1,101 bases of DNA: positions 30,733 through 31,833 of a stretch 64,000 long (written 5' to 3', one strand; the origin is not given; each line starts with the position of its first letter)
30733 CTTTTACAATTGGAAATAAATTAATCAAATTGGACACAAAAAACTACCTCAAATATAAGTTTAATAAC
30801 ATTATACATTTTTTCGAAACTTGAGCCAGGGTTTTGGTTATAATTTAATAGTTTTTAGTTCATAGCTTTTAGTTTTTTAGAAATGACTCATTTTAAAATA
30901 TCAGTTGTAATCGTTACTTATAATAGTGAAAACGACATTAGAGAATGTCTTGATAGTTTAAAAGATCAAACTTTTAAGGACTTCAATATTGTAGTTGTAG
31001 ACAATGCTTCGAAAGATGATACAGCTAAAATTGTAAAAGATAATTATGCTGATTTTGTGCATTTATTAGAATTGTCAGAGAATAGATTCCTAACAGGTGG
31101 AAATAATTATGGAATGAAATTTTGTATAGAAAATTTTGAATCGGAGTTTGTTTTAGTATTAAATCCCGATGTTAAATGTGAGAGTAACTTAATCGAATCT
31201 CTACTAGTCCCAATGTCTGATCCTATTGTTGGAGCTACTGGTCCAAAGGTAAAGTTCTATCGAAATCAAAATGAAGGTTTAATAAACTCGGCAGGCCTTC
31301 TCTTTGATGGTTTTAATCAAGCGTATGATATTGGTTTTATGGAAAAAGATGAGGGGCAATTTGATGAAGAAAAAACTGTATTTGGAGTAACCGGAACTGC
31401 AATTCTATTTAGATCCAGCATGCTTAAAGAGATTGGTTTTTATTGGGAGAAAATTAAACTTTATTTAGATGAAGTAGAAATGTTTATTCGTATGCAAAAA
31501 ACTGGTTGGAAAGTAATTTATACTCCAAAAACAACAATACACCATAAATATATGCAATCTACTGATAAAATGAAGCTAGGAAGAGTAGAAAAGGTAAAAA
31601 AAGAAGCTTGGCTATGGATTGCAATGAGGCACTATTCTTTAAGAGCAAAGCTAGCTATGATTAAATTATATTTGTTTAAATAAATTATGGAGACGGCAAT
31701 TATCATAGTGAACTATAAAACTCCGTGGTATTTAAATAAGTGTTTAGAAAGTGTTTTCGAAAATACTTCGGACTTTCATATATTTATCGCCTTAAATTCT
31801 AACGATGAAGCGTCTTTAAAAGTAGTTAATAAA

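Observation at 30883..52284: About 21 kb mosaic glycan biosynthesis/export island with frequent strand switches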

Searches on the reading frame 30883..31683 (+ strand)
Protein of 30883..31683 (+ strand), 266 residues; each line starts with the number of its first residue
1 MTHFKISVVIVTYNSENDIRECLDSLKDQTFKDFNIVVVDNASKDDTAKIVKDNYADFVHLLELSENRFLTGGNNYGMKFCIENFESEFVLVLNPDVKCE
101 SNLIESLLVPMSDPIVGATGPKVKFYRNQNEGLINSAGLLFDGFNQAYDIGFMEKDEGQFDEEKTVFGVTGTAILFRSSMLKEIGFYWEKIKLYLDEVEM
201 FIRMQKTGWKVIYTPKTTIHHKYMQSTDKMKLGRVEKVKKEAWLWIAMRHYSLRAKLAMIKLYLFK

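Call 6: search_protein_families(library=pfam, proteins=[window:30883-31683:+], max_evalue=0.01)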
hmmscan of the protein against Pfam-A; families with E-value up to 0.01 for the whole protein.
window:30883-31683:+ (266 aa): 3 families
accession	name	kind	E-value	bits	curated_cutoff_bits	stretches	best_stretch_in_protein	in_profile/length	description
PF00535.33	Glycos_transf_2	-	2.1e-23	83.6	23.3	1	7-184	1-167/168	Glycosyl transferase family 2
PF13641.12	Glyco_tranf_2_3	-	7.7e-12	46.2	27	1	6-222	3-212/230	Glycosyltransferase like family 2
PF10111.15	Glyco_tranf_2_2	-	0.0083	16.1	27.3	0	7-108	1-103/276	Glycosyltransferase like family 2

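Call 89: search_protein_families(library=ncbifam, proteins=[window:30883-31683:+], max_evalue=0.000001)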
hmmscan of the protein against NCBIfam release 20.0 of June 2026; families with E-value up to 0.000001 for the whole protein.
window:30883-31683:+ (266 aa): 16 families
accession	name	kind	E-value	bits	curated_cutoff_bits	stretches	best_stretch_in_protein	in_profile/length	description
TIGR03965.1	mycofact_glyco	equivalog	1.2e-18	67.3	280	1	5-253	75-310/467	mycofactocin biosynthesis glycosyltransferase MftF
NF038302.1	EPS_HpsE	equivalog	9.1e-18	64.3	300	1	5-225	2-226/307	hormogonium polysaccharide biosynthesis glycosyltransferase HpsE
TIGR03937.1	PgaC_IcaA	equivalog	2.7e-16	59.5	422.3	1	5-218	46-247/407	poly-beta-1,6-N-acetyl-D-glucosamine synthase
NF041875.1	EPS_EpsD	equivalog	9.9e-14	51.5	370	1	6-106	1-99/325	exopolysaccharide biosynthesis glycosyltransferase EpsD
TIGR01556.1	rhamnosyltran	subfamily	1.6e-13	50.5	200.55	1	11-262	1-238/281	rhamnosyltransferase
NF050050.1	ProtGlycPglI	equivalog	6e-11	42.3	500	1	5-108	3-105/306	GalNAc(5)-diNAcBac-PP-undecaprenol beta-1,3-glucosyltransferase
NF038299.1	EPS_HpsN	equivalog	1.3e-10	40.8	425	1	5-221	2-220/317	hormogonium polysaccharide biosynthesis glycosyltransferase HpsN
NF007482.0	PRK10073.1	equivalog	1.8e-10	40.3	423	1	4-68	6-71/334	glycosyltransferase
NF045692.1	OglycostaseCruG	equivalog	2.3e-10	40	600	1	5-214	42-248/386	2'-O-glycosyltransferase CruG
NF047683.1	TeichurnBiosyTuaG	equivalog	3.1e-10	40.1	400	1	4-97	6-97/252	teichuronic acid biosynthesis protein TuaG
NF041394.1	GtaseAglG_Halo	equivalog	5.1e-10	39.1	440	1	5-225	2-219/304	glucosyl-dolichyl phosphate glucuronosyltransferase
NF053739.1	GlytfEpsEBac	equivalog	3.5e-09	36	450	1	5-76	2-76/265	glycosyltransferase EpsE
TIGR04283.1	glyco_like_mftF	equivalog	1.5e-08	34.5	182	1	6-59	1-54/221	TIGR04283 family arsenosugar biosynthesis glycosyltransferase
NF050113.1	gal_furan_GlfT1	equivalog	4e-08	32.9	330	0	7-97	2-90/290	galactofuranosyltransferase GlfT1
TIGR04195.1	S_glycosyl_SunS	equivalog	4.9e-08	32.2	350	1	6-69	59-119/421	SunS family peptide S-glycosyltransferase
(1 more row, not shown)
